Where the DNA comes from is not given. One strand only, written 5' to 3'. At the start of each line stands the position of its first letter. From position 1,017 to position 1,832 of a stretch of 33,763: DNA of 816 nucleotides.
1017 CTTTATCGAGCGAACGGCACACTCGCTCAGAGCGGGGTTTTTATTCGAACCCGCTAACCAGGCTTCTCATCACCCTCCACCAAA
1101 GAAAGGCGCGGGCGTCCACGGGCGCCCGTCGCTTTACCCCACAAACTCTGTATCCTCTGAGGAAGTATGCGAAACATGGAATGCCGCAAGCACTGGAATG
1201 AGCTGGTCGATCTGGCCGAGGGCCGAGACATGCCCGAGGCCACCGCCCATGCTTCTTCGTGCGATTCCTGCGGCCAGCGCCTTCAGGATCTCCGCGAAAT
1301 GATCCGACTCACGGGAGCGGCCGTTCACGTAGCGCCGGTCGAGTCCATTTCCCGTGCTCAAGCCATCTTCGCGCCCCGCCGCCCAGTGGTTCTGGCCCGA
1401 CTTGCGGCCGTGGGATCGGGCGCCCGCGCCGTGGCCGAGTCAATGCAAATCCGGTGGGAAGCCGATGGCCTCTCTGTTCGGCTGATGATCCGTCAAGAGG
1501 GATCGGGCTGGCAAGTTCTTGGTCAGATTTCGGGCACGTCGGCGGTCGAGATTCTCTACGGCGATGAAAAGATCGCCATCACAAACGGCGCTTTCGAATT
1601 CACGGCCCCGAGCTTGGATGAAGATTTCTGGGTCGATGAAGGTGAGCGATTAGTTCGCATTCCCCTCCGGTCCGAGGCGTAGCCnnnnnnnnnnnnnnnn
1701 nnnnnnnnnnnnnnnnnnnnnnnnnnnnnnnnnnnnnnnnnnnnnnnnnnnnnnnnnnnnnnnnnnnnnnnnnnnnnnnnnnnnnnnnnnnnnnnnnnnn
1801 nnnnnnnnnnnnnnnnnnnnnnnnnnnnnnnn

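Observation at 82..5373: ECF sigma / soluble ZAS anti-sigma / TPR-CHAT protease / subtilase cluster: a possible CRISPR-independent analogue of the Csx29-Csx30-RpoE protease switch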

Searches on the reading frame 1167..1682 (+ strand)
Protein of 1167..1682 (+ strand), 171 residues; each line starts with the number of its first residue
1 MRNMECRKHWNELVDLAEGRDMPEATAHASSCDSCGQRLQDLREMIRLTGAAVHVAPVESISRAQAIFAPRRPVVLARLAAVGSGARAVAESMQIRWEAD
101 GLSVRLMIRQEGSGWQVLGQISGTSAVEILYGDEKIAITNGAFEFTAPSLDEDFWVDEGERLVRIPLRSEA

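Call 3: search_protein_families(library=pfam, proteins=[window:1167-1682:+], max_evalue=0.1)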
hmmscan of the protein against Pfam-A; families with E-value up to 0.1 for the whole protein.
window:1167-1682:+ (171 aa): 0 families

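Call 4: search_protein_families(library=ncbifam, proteins=[window:1167-1682:+], max_evalue=0.1)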
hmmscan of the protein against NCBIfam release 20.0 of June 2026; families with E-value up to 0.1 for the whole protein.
window:1167-1682:+ (171 aa): 0 families

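Call 28: search_solved_structures(query=A2, max_evalue=10, show_alignments=3)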
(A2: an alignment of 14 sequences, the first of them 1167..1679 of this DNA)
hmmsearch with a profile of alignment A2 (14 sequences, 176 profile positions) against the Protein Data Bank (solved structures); distinct sequences matched with E-value up to 10: 1.
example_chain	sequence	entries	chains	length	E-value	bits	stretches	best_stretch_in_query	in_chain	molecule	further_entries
2oyz_A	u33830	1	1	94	2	11.5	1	113-148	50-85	UPF0345 protein VPA0057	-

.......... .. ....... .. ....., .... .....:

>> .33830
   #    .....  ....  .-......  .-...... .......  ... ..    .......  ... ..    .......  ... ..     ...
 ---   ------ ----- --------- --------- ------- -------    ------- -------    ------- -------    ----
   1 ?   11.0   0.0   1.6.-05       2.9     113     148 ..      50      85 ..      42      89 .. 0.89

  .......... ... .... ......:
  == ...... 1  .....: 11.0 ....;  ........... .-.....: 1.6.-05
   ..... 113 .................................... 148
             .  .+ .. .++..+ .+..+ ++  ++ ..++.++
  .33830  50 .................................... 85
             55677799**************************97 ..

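Call 29: search_protein_families(library=pfam, alignment_id=A2, max_evalue=10)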
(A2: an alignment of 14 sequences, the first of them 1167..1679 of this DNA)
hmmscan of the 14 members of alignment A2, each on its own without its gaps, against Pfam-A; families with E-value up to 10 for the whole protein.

A. member 1, window:1167-1679:+ (171 aa): 1 family
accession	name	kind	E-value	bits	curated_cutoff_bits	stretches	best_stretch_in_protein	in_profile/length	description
PF08358.15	Flexi_CP_N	-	0.15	12.5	21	1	137-151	17-31/52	Carlavirus coat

B. families by the number of members that match (of 14 scanned): 9 families
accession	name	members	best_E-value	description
PF13490.11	zf-HC2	2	0.012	Putative zinc-finger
PF10778.14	DehI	1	0.048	Halocarboxylic acid dehydrogenase DehI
PF17342.7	DUF5372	1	0.093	Family of unknown function (DUF5372)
PF17848.7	Zn_ribbon_ACC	1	0.11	Acetyl-CoA carboxylase zinc finger domain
PF24119.1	DUF7393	1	0.11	Domain of unknown function (DUF7393)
PF21216.2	PepQ_N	1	0.14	Xaa-Pro dipeptidase, N-terminal domain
PF08358.15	Flexi_CP_N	1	0.15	Carlavirus coat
PF05077.17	DUF678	1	0.15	Protein of unknown function (DUF678)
PF09997.14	DUF2238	1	0.22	Predicted membrane protein (DUF2238)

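Call 30: find_homologous_proteins(query=A2, max_evalue=0.001)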
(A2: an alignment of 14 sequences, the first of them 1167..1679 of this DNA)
Query A2 (14 sequences) (171 aa, profile of the alignment): 7 proteins with E <= 0.001 among 8000 candidates.
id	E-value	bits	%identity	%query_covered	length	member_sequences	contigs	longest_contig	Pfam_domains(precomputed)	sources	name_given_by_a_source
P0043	6.7e-50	187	88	100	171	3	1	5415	-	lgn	-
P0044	1.4e-49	186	100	98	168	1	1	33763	-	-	-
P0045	9.5e-49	184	24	75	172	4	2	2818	-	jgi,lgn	jgi:hypothetical protein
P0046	1.3e-40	157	62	99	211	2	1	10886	-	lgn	-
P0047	8.7e-40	154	62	99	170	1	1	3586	-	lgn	-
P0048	1.9e-39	153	61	99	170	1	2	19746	-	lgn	-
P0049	2.1e-37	147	26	59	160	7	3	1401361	-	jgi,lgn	-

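Call 36: predict_structure(alignment_id=A3)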
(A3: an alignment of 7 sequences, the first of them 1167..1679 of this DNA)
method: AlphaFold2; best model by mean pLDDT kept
length: 171 residues; sequences in the alignment: 7
mean_pLDDT: 74.6   pTM: 0.49
mean pLDDT of the five models: 74.6, 71.0, 67.9, 67.3, 66.3
residues with pLDDT >= 90: 31; 70-90: 92; 50-70: 23; < 50: 25
segments of 3 or more residues with pLDDT < 50: 68-90
pLDDT, mean of each block of 10 residues (from residue 1): 73 85 88 83 73 64 49 34 35 76 88 91 91 90 92 84 76 36
secondary structure, 60 per line:
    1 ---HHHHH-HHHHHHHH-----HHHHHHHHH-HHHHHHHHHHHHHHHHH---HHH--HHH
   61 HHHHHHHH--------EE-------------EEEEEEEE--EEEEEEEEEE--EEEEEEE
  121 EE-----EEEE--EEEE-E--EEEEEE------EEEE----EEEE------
elements in order: H4-8 H10-17 H23-31 H33-49 H58-68 E92-99 E102-111 E114-122 E128-131 E134-137 E142-147 E154-157 E162-165

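Call 39: fold_search(model_id=the predicted structure, library=pdb)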
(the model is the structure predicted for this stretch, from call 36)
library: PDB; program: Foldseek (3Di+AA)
matches with E <= 10: 734; with E <= 0.001: 0
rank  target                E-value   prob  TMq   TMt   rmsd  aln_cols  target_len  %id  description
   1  4bd4_A                7.7e-03  1.00  0.29  0.41   3.8        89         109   10  Monomeric Human Cu,Zn Superoxide dismutase, loops IV and VII deleted, apo form, mutant H43F (released 2013-02-27)
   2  4bd4_H                1.5e-02  0.98  0.29  0.42   5.9        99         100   13  Monomeric Human Cu,Zn Superoxide dismutase, loops IV and VII deleted, apo form, mutant H43F (released 2013-02-27)
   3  4bd4_C                2.2e-02  0.99  0.30  0.43   4.3       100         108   11  Monomeric Human Cu,Zn Superoxide dismutase, loops IV and VII deleted, apo form, mutant H43F (released 2013-02-27)
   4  4bd4_D                2.3e-02  0.99  0.31  0.45   4.1        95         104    9  Monomeric Human Cu,Zn Superoxide dismutase, loops IV and VII deleted, apo form, mutant H43F (released 2013-02-27)
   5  4bd4_E                3.3e-02  0.97  0.30  0.44   4.3        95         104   10  Monomeric Human Cu,Zn Superoxide dismutase, loops IV and VII deleted, apo form, mutant H43F (released 2013-02-27)
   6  9ll2_A                4.4e-02  0.99  0.32  0.47   6.0       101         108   12  Crystal structure of the Helicobacter pylori copper resistance determinant CrdA in the apo form (released 2025-11-19)
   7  4bd4_F                7.8e-02  0.94  0.31  0.45   4.2        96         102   10  Monomeric Human Cu,Zn Superoxide dismutase, loops IV and VII deleted, apo form, mutant H43F (released 2013-02-27)
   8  3ecu_C                8.3e-02  0.92  0.30  0.38   4.4       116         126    9  Crystal structure of human apo Cu,Zn Superoxide Dismutase (SOD1) (released 2009-05-19)
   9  4fmv                  8.8e-02  0.95  0.27  0.14   4.1        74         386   18  Crystal Structure Analysis of a GH30 Endoxylanase from Clostridium papyrosolvens C71 (released 2013-06-19)
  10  3i85_A                1.3e-01  0.82  0.25  0.47   9.3        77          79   17  The Crystal Structure of Human EMMPRIN N-terminal Domain 1 (released 2009-10-06)
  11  4qaw_B                1.4e-01  0.89  0.26  0.10   5.0        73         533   15  Structure of modular Xyn30D from Paenibacillus barcinonensis (released 2014-10-08)
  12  3kl3_C                1.6e-01  0.89  0.27  0.13   4.0        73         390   12  Crystal structure of Ligand bound XynC (released 2010-12-08)
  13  1e42_A                1.7e-01  0.69  0.27  0.21   5.5       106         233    8  Beta2-adaptin appendage domain, from clathrin adaptor AP2 (released 2000-08-21)
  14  7b4p_AAA              1.8e-01  0.72  0.25  0.28   7.0       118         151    8  A Bacteroidetes bacterium CuZn-superoxide dismutase with CuZn metalation (released 2021-06-02)
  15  3kl0_A                1.8e-01  0.72  0.27  0.14   9.3        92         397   12  Crystal structure of the glucuronoxylan xylanohydrolase XynC from Bacillus subtilis (released 2010-12-08)
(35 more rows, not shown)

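Call 40: search_protein_representatives(alignment_id=A3)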
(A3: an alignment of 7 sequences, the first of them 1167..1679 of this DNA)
Query: 7 sequences, 170 profile positions. Proteins with E-value up to 0.001 (for the whole library): 240; up to 1e-10: 147; up to 1e-30: 4. The best 150 are listed.
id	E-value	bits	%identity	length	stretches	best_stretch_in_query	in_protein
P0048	6.0e-82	289.9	-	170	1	1-170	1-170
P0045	9.5e-52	191.6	-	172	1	1-170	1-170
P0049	2.6e-51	190.2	-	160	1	1-169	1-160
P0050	2.6e-34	134.8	-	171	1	3-170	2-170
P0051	1.1e-30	123.0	-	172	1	5-168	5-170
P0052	9.9e-29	116.7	-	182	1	5-170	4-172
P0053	2.3e-28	115.5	-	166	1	15-169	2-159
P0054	4.3e-28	114.6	-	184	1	4-170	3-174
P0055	4.8e-28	114.4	-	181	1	1-167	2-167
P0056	1.0e-27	113.4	-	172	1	5-168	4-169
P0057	1.1e-27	113.3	-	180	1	4-170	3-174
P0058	1.5e-27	112.8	-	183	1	5-170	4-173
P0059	4.0e-27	111.4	-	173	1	4-158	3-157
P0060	7.3e-27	110.6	-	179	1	4-170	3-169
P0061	1.6e-26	109.5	-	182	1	3-170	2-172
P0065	5.2e-25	104.6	-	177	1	5-170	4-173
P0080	2.0e-21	92.9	-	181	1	5-170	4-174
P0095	4.2e-20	88.6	-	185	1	5-170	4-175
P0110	2.5e-18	82.8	-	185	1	6-170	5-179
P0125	3.3e-17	79.2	-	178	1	13-170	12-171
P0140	6.1e-15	71.8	-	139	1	48-170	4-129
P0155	7.5e-14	68.2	-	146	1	46-169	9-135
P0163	3.5e-13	66.1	-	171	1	35-168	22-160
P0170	1.3e-12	64.2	-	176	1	8-170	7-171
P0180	5.2e-12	62.3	-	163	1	15-170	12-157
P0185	1.1e-11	61.1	-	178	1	4-168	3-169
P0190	5.6e-11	58.9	-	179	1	6-145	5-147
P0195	1.3e-10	57.7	-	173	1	16-167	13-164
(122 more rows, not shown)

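Call 59: search_protein_families(library=padloc, proteins=[window:1167-1682:+], max_evalue=0.01)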
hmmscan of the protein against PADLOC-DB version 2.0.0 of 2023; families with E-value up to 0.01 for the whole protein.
window:1167-1682:+ (171 aa): 0 families

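Call 67: find_encoding_contigs(protein=P0190, flank=5000, max_places=1)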
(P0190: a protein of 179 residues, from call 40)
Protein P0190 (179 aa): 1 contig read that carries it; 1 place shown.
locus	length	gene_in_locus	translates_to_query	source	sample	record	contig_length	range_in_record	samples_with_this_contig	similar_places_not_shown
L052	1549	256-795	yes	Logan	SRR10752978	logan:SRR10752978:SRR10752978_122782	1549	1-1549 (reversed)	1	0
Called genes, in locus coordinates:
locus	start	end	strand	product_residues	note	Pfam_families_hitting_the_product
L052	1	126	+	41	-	?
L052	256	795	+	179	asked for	-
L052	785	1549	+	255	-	?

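Call 68: find_encoding_contigs(protein=P0195, flank=5000, max_places=1)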
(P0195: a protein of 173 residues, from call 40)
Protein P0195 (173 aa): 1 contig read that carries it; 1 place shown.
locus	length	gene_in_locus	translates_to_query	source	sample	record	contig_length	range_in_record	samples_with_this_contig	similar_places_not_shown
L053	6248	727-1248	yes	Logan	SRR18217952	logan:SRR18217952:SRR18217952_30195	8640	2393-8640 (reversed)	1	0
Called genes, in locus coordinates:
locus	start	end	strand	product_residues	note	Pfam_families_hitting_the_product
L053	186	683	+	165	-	PF04542:Sigma70_r2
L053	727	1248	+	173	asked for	-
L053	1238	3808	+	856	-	PF13424:TPR_12 (faint), PF12770:CHAT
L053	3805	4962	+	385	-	PF00082:Peptidase_S8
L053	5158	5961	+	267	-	-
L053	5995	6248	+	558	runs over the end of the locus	-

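Call 69: find_encoding_contigs(protein=P0180, flank=5000, max_places=1)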
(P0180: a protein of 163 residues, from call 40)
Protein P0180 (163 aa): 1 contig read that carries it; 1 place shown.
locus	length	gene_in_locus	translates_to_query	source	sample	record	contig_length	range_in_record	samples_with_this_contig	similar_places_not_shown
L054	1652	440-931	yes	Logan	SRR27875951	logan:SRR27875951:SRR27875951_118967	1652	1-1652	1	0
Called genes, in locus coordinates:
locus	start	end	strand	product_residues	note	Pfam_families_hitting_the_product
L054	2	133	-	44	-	?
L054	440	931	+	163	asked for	-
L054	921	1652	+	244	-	?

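Call 70: find_encoding_contigs(protein=P0163, flank=5000, max_places=1)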
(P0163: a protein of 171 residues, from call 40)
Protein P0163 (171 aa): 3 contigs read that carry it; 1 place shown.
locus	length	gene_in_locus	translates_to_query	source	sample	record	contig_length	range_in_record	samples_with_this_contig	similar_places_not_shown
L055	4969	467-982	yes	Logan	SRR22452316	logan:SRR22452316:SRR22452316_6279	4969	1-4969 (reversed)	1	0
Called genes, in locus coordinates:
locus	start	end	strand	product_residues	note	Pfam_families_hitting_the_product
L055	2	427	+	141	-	?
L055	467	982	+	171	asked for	-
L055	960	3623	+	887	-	PF13424:TPR_12 (weak), PF12770:CHAT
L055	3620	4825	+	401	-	PF00082:Peptidase_S8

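Call 85: list_cluster_members(proteins=[P0052, P0065, P0080, P0095, P0110, P0125, P0140, P0155, P0170, P0185])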
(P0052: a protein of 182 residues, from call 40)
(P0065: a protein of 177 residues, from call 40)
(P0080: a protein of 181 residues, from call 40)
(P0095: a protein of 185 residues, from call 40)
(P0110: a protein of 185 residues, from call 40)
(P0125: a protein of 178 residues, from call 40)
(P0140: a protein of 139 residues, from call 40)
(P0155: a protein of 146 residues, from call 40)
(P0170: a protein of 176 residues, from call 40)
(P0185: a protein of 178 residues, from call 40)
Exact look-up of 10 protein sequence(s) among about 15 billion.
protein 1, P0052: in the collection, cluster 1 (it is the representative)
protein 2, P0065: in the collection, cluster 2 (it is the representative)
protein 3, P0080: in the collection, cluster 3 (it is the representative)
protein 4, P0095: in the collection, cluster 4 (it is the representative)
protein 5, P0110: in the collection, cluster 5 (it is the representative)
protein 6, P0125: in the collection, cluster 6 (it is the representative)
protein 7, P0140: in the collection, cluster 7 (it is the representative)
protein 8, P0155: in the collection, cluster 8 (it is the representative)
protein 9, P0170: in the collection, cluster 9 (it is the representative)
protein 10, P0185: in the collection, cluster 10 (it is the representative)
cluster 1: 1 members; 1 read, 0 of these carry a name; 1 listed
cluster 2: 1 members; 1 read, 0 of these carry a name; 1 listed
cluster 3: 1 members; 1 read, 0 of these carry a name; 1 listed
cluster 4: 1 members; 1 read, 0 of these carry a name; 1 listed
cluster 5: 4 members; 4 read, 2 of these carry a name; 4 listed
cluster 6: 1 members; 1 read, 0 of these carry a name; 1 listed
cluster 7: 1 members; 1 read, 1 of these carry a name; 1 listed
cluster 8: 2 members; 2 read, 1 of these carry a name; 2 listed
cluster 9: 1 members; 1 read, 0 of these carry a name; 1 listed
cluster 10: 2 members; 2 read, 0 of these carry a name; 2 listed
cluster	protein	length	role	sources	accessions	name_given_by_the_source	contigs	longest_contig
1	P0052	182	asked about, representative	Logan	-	-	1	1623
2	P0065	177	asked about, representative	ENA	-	-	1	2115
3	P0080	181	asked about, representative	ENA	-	-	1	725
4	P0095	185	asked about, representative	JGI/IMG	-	-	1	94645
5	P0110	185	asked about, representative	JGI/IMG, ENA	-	-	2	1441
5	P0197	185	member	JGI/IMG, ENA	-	hypothetical protein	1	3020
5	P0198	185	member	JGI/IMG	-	hypothetical protein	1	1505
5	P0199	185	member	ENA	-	-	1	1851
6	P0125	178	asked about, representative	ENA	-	-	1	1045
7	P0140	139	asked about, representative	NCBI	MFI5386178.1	MAG: hypothetical protein ACHQ50_08665 [Fimbriimonadales bacterium]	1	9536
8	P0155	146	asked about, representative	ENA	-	-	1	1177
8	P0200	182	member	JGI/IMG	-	hypothetical protein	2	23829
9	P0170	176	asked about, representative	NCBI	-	-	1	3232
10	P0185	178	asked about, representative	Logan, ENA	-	-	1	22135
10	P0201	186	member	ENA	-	-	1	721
